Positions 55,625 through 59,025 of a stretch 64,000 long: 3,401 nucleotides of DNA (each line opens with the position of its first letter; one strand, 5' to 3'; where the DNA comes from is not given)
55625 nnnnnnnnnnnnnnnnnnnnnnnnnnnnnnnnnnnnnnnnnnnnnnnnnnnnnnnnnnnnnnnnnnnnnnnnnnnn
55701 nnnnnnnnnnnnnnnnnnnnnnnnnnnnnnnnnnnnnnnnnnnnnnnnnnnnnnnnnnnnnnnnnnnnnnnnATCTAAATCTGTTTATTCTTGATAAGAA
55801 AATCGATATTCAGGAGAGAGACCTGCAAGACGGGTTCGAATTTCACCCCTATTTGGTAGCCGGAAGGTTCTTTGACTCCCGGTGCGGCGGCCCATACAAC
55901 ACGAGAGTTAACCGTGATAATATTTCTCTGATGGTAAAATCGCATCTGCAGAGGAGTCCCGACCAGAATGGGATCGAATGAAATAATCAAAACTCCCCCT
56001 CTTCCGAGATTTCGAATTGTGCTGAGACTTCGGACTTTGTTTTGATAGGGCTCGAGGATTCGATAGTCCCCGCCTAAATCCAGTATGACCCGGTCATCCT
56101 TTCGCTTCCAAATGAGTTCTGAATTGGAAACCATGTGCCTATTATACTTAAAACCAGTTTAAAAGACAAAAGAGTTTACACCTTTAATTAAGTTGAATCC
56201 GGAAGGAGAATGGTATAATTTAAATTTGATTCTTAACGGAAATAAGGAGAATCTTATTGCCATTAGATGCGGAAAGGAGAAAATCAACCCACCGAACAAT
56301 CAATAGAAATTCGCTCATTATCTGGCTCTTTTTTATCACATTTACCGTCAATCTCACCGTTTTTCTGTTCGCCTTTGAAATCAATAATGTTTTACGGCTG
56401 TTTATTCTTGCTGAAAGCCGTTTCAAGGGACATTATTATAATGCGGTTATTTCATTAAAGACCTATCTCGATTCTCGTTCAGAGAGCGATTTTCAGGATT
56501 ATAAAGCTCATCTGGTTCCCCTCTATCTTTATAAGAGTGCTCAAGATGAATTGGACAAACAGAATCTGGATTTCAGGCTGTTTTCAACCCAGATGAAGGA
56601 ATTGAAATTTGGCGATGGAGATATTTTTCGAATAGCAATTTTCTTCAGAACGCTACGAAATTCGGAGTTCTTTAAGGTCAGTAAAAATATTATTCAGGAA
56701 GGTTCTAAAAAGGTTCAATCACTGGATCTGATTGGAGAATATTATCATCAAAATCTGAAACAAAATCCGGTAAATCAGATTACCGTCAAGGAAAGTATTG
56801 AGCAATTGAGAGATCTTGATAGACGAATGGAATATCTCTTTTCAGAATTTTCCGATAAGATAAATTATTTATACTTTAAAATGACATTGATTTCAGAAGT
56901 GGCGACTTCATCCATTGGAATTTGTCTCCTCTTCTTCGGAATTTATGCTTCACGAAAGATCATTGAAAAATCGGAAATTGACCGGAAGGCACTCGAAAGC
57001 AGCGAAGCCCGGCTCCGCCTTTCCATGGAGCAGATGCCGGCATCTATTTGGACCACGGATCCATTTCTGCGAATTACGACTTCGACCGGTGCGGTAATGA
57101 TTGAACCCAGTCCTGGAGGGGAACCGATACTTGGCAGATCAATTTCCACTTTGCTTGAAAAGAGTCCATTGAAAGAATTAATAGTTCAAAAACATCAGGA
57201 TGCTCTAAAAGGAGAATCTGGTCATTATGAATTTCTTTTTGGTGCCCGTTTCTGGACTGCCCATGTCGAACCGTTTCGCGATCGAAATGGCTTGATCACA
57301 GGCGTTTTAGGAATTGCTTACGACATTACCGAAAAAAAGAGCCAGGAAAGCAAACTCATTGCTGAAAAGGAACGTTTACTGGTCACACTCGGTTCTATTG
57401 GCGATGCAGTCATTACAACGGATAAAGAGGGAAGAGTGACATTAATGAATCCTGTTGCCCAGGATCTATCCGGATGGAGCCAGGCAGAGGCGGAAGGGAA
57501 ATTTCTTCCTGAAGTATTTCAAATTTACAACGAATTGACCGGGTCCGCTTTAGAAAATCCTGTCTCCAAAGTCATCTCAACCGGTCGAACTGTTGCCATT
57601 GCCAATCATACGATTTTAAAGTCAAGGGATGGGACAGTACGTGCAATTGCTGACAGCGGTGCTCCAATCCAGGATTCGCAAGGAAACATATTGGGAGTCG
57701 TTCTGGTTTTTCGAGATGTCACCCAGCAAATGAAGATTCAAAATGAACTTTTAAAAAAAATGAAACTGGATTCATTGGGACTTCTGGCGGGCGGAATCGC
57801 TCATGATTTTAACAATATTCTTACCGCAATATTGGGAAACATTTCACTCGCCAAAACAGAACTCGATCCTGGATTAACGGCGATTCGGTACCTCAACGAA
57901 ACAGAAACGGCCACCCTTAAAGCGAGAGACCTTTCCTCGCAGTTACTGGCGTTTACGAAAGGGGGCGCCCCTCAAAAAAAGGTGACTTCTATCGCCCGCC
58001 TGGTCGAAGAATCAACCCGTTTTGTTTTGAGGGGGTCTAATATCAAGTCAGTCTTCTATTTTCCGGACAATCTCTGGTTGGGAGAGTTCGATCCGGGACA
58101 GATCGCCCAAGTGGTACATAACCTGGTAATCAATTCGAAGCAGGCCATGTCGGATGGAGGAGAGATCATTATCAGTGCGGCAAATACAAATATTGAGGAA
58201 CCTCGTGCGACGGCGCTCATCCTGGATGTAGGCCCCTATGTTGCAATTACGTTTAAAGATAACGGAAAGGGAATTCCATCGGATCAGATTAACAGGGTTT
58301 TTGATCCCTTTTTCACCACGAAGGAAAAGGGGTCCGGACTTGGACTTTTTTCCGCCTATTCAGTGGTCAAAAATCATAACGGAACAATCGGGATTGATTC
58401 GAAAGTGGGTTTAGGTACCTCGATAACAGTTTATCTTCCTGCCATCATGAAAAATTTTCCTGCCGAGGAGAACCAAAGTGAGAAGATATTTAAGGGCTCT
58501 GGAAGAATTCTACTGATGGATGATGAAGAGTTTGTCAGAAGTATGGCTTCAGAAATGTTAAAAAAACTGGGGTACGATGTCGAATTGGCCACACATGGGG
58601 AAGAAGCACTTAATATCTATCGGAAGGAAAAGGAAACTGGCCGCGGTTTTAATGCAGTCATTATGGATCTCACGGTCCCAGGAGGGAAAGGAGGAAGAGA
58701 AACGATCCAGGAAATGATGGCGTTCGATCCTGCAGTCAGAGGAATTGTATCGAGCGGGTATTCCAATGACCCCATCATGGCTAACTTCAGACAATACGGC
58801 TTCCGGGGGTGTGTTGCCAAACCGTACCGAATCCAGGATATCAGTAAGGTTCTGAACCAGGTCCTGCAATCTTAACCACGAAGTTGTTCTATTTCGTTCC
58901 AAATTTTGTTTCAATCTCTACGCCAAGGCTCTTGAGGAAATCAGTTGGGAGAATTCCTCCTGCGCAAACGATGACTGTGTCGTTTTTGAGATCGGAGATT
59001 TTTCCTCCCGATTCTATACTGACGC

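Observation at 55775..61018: Cluster of three stand-alone PilZ-domain proteins flanking a PAS hybrid histidine kinase and a ferredoxin-FAD oxidoreductase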

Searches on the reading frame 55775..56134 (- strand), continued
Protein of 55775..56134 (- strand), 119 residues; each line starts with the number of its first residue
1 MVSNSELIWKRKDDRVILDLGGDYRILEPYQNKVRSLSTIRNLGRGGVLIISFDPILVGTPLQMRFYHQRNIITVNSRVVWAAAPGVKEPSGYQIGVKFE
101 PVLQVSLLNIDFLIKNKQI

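Call 50: predict_structure(alignment_id=A4)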
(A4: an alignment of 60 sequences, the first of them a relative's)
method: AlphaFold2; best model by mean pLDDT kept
length: 119 residues; sequences in the alignment: 60
mean_pLDDT: 85.1   pTM: 0.76
mean pLDDT of the five models: 85.1, 83.6, 83.6, 80.8, 79.9
residues with pLDDT >= 90: 61; 70-90: 42; 50-70: 14; < 50: 2
segments of 3 or more residues with pLDDT < 50: none
pLDDT, mean of each block of 10 residues (from residue 1): 57 85 88 83 92 94 92 94 81 92 81 82
secondary structure, 60 per line:
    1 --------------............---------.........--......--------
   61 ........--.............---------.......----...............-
elements in order: E15-26 E36-44 E47-52 E61-68 E71-83 E93-99 H104-118

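Call 56: fold_search(model_id=the predicted structure, library=pdb)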
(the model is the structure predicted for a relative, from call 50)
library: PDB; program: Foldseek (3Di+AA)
matches with E <= 10: 556; with E <= 0.001: 30
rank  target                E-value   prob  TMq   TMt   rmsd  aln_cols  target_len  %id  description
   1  9fnn_A                1.8e-05  1.00  0.65  0.11   2.3       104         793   17  Cryo-EM structure of the c-di-GMP-saturated 'crown'less Bcs macrocomplex for cellulose secretion in E. coli (released 2024-10-16)
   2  4rt1_A                1.8e-05  1.00  0.59  0.63   3.8       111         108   16  Structure of the Alg44 PilZ domain (R95A mutant) from Pseudomonas aeruginosa PAO1 in complex with c-di-GMP (released 2015-04-08)
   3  4xrn_C                2.0e-05  1.00  0.68  0.74   3.2       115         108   18  Pilz domain with c-di-gmp of a protein from Pseudomonas aeruginosa (released 2016-02-03)
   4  4xrn_D                2.8e-05  1.00  0.58  0.64   3.9       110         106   15  Pilz domain with c-di-gmp of a protein from Pseudomonas aeruginosa (released 2016-02-03)
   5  4i86_A                3.1e-05  1.00  0.66  0.75   3.2       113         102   14  Crystal structure of PilZ domain of CeSA from cellulose synthesizing bacterium (released 2013-04-03)
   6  5ej1_A                4.1e-05  1.00  0.68  0.13   3.7       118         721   18  Pre-translocation state of bacterial cellulose synthase (released 2016-03-30)
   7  4p00_A                4.3e-05  1.00  0.71  0.13   3.0       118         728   17  Bacterial Cellulose Synthase in complex with cyclic-di-GMP and UDP (released 2014-04-09)
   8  4rt1_B                4.8e-05  1.00  0.61  0.66   3.8       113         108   16  Structure of the Alg44 PilZ domain (R95A mutant) from Pseudomonas aeruginosa PAO1 in complex with c-di-GMP (released 2015-04-08)
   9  4xrn_B                6.0e-05  1.00  0.59  0.67   3.6       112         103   18  Pilz domain with c-di-gmp of a protein from Pseudomonas aeruginosa (released 2016-02-03)
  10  9fp0_A                6.3e-05  1.00  0.61  0.11   5.2       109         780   17  Cryo-EM structure of the 'crown'less Bcs macrocomplex for E. coli cellulose secretion in non-saturating c-di-GMP (loca (released 2024-10-16)
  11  4rt0_B                7.4e-05  1.00  0.55  0.59   4.3       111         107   17  Structure of the Alg44 PilZ domain from Pseudomonas aeruginosa PAO1 in complex with c-di-GMP (released 2015-04-08)
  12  5vx6_B                7.8e-05  1.00  0.71  0.43   2.8       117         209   11  Structure of Bacillus subtilis Inhibitor of motility (MotI/DgrA) (released 2017-11-22)
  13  5y4r_D                8.2e-05  1.00  0.66  0.66   3.0       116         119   16  Structure of a methyltransferase complex (released 2017-11-29)
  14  5xly_B                9.1e-05  1.00  0.68  0.67   2.8       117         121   16  Crystal structure of CheR1 in complex with c-di-GMP-bound MapZ (released 2017-08-23)
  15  4rt0_A                1.0e-04  1.00  0.54  0.58   4.3       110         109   17  Structure of the Alg44 PilZ domain from Pseudomonas aeruginosa PAO1 in complex with c-di-GMP (released 2015-04-08)
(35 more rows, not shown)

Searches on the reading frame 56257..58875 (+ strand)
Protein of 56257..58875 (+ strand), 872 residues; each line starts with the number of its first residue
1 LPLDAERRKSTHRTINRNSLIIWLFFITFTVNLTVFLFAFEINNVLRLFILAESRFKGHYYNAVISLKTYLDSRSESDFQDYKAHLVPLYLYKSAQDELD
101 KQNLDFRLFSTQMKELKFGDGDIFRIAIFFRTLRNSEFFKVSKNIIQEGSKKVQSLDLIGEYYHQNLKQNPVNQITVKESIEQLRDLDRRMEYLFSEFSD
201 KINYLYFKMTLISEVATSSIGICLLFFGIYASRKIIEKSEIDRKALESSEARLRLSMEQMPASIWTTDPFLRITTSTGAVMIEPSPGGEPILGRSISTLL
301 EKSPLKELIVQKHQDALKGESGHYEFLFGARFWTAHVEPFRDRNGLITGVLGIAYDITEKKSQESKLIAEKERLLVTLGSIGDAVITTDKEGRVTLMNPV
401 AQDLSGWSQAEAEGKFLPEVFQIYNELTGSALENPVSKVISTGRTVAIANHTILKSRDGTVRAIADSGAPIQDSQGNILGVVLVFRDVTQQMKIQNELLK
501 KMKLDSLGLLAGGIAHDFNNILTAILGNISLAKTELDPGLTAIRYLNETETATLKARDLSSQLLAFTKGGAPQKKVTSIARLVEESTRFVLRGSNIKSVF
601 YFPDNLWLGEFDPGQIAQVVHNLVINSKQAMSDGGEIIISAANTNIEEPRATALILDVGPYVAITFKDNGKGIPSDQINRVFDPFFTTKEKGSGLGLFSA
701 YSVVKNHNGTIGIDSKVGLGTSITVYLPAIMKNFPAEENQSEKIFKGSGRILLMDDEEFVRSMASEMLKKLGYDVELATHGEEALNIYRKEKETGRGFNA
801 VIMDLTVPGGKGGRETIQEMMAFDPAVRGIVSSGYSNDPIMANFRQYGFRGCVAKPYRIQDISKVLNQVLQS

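Call 3: search_protein_families(library=pfam, proteins=[window:56257-58875:+], max_evalue=1)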
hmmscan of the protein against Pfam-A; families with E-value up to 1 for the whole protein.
window:56257-58875:+ (872 aa): 11 families
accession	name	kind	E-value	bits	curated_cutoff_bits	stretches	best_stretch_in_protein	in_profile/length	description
PF08448.16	PAS_4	-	1.2e-21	77.4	23.1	2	380-491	3-108/110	PAS fold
PF02518.31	HATPase_c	-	1.8e-19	70.6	26.4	1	612-729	2-109/111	Histidine kinase-, DNA gyrase B-, and HSP90-like ATPase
PF00989.32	PAS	-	1.4e-18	67.4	22.6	2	379-488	8-113/113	PAS fold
PF00072.30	Response_reg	-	7.6e-15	55.5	30.2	1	751-866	1-110/111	Response regulator receiver domain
PF13426.13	PAS_9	-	1.8e-10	41.5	27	1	383-490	2-103/103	PAS domain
PF00512.31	HisKA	-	4.8e-05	23.8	26.9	1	508-570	3-64/66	His Kinase A (phospho-acceptor) domain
PF13188.13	PAS_8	-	6.4e-05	23.2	21.8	1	378-429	7-55/65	PAS domain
PF17201.10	Cache_3-Cache_2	-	0.00037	20.3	27.7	1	314-414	141-238/299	Cache 3/Cache 2 fusion domain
PF13596.12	PAS_10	-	0.0083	17.2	22.1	0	435-489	54-106/106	PAS domain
PF08447.18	PAS_3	-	0.022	15.4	25.6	1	397-482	4-86/89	PAS fold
PF20403.5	DUF6693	-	0.051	14.2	31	0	19-44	14-39/104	Family of unknown function (DUF6693)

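Call 4: search_protein_families(library=ncbifam, proteins=[window:56257-58875:+], max_evalue=1)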
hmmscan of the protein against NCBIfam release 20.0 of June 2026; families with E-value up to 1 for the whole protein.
window:56257-58875:+ (872 aa): 118 families (the best 25 are shown)
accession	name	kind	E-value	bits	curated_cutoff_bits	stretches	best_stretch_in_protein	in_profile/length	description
NF046020.1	HisKinCckABruc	equivalog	1.6e-69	234.7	1000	1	381-870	355-867/868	cell cycle histidine kinase CckA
NF010411.0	PRK13837.1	equivalog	6.1e-67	226.3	647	1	474-871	417-813/828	two-component system VirA-like sensor kinase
NF010076.0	PRK13557.1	subfamily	6.8e-67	226.1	631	1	469-871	125-534/540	histidine kinase famiy protein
NF008468.0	PRK11360.1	equivalog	1.8e-65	221.5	646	1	367-729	263-608/616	two-component system sensor histidine kinase AtoS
NF046026.1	HisKinCckACaul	equivalog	5.1e-57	193.4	1000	1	483-812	278-619/678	cell cycle histidine kinase CckA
NF007298.0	PRK09776.1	equivalog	4.5e-46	157.3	1135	1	335-512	518-694/1111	diguanylate cyclase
NF052573.1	HisKinEspAMyxo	equivalog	8.2e-44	149.8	1400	1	339-864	225-744/755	serine histidine kinase EspA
NF052574.1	HisKinEspCMyxo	equivalog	4e-38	131.1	1200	1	388-812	304-724/785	serine histidine kinase EspC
NF007688.0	PRK10364.1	equivalog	1.6e-31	109.6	479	1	489-732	222-454/460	two-component system sensor histidine kinase ZraS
NF041777.1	sens_FixL_Rhizob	equivalog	4.3e-31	108.1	850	1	341-730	92-482/485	sensor protein FixL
NF033092.0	HK_WalK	equivalog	4.8e-31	108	725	1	360-728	244-593/594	cell wall metabolism sensor histidine kinase WalK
NF053867.1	SprKinKinDBac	equivalog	6.9e-27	94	775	1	479-729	261-497/500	sporulation kinase KinD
NF008302.0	PRK11091.1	equivalog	1.5e-25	89.5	838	2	611-870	394-643/779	aerobic respiration two-component sensor histidine kinase ArcB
TIGR02956.1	TMAO_torS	equivalog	2.2e-25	89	676.5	1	578-871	538-821/967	TMAO reductase system sensor histidine kinase/response regulator TorS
NF046044.1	PnpS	equivalog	1.8e-24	86.5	400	1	362-728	45-390/390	two-component system histidine kinase PnpS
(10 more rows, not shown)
